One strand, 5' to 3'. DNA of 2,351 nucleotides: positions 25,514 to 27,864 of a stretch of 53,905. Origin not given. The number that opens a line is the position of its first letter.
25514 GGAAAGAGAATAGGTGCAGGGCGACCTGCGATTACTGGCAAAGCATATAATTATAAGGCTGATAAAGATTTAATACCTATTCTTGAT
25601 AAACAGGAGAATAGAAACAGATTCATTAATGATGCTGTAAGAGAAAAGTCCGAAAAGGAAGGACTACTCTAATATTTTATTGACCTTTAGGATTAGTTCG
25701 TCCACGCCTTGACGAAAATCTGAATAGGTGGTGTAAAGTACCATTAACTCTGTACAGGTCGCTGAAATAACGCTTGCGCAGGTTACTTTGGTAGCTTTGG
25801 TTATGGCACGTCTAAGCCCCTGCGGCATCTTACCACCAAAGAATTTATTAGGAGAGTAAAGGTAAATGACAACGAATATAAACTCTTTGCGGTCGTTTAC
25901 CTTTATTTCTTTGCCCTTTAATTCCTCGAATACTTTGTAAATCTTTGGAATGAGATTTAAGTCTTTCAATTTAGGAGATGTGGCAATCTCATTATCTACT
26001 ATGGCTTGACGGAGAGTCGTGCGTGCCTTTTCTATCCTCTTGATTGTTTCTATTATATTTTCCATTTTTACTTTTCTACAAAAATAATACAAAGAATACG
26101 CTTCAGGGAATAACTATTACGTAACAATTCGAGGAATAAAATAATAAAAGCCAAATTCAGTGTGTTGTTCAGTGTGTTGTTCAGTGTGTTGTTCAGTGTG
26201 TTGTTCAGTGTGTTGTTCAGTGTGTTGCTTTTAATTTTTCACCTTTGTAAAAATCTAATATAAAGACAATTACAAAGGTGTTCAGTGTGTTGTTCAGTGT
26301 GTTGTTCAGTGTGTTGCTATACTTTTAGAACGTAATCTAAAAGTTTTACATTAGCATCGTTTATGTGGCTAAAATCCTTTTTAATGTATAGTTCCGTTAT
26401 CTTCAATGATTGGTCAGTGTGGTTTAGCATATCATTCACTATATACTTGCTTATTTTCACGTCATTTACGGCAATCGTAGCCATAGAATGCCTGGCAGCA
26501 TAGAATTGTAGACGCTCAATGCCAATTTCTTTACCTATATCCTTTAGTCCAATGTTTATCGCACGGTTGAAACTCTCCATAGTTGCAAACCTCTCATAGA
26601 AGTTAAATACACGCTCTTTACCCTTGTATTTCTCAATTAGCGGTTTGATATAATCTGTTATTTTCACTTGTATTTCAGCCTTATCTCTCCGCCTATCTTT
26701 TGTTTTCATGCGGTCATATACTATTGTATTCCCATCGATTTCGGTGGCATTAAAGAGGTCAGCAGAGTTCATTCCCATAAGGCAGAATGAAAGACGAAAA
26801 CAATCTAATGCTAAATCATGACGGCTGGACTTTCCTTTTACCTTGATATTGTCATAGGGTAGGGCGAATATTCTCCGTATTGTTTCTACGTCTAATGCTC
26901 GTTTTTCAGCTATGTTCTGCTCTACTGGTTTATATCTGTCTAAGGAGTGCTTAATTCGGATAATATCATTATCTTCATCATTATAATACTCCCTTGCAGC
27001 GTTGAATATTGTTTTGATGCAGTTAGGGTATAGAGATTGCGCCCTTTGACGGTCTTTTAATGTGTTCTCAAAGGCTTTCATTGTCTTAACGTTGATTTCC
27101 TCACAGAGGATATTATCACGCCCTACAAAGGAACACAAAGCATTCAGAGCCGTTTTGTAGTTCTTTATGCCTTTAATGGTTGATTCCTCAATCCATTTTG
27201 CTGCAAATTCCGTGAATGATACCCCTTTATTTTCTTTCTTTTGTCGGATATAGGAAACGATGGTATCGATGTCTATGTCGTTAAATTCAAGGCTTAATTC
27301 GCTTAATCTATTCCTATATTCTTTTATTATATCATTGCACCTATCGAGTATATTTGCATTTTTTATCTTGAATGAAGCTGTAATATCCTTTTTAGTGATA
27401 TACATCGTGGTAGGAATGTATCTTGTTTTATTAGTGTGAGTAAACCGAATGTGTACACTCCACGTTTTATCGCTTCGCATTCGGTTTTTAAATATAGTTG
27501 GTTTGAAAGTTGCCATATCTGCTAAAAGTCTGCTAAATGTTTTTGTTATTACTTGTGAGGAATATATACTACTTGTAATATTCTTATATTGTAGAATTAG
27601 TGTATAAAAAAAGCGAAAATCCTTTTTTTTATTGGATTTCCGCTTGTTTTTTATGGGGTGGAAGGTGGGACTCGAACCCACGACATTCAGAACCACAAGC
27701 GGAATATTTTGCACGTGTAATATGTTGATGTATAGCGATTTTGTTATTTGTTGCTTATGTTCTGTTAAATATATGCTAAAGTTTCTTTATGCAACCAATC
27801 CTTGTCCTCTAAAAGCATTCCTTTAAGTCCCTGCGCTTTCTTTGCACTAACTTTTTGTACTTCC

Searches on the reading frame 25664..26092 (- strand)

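Call 67: search_protein_families(library=pfam, proteins=[window:25664-26092:-], max_evalue=0.01)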
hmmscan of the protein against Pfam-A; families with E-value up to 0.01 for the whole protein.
window:25664-26092:- (142 aa): 1 family
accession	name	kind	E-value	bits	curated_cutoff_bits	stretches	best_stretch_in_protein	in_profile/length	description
PF13250.11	DUF4041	-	0.0045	17.3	27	1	6-44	16-54/56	Domain of unknown function (DUF4041)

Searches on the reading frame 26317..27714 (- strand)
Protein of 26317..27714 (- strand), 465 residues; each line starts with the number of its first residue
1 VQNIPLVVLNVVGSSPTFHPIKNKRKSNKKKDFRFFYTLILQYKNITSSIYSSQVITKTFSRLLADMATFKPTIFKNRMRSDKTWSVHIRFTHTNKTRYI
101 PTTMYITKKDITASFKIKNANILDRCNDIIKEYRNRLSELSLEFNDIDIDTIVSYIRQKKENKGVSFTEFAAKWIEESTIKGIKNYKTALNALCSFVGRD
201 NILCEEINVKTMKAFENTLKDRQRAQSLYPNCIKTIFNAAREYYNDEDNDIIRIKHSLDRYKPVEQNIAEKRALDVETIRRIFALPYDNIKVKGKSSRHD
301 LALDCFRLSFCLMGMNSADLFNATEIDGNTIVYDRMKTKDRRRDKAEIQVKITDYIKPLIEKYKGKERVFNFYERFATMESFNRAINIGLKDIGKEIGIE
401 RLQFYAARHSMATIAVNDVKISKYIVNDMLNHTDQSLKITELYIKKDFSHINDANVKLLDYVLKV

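Call 33: search_protein_families(library=phrogs, proteins=[window:26317-27714:-], max_evalue=0.00001)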
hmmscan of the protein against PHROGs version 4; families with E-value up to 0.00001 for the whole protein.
window:26317-27714:- (465 aa): 1 family
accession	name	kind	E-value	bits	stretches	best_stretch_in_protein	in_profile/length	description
phrog_216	-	integration and excision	1.4e-08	35.2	1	338-454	113-232/301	integrase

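Call 66: find_related_loci(query=window:26317-27714:-, collection=viral_contigs, flank=4000)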
Query window:26317-27714:- (465 aa) in viral_contigs; peptide patterns used: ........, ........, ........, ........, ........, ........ (x = any residue, [..] = any of these).
71 stretches matched a pattern; 67 encode a relative of the query (tblastn E <= 1e-3); 67 distinct loci.
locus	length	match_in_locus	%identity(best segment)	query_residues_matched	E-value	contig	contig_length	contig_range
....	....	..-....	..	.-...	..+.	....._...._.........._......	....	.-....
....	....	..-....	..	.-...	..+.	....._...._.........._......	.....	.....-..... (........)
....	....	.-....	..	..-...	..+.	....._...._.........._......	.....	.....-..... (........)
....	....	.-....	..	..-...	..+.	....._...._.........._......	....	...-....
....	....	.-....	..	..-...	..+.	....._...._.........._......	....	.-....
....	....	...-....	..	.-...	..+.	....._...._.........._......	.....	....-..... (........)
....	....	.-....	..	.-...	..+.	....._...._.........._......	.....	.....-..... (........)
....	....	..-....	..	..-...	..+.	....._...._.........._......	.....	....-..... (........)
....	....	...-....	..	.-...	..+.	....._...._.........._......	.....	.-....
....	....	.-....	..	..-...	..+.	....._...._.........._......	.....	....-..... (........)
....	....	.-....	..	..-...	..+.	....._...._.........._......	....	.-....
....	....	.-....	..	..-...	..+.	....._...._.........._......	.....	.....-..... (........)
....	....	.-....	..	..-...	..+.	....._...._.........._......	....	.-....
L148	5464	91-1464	80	6-464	0e+0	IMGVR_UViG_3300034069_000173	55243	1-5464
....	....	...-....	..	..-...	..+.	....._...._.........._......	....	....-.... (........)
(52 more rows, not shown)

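Call 67: search_protein_families(library=pfam, proteins=[window:26317-27714:-], max_evalue=0.01)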
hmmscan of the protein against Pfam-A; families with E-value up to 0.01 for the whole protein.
window:26317-27714:- (465 aa): 3 families
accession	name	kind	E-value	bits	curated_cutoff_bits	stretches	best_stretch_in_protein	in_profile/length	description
PF13102.12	Phage_int_SAM_5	-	3.8e-08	34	22.3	1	166-242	1-84/98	Phage integrase SAM-like domain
PF00589.27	Phage_integrase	-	1.2e-07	32.2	27.1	1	337-449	60-171/172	Phage integrase family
PF17293.8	Arm-DNA-bind_5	-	1.4e-06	29.2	22.6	1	73-149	2-80/87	Arm DNA-binding domain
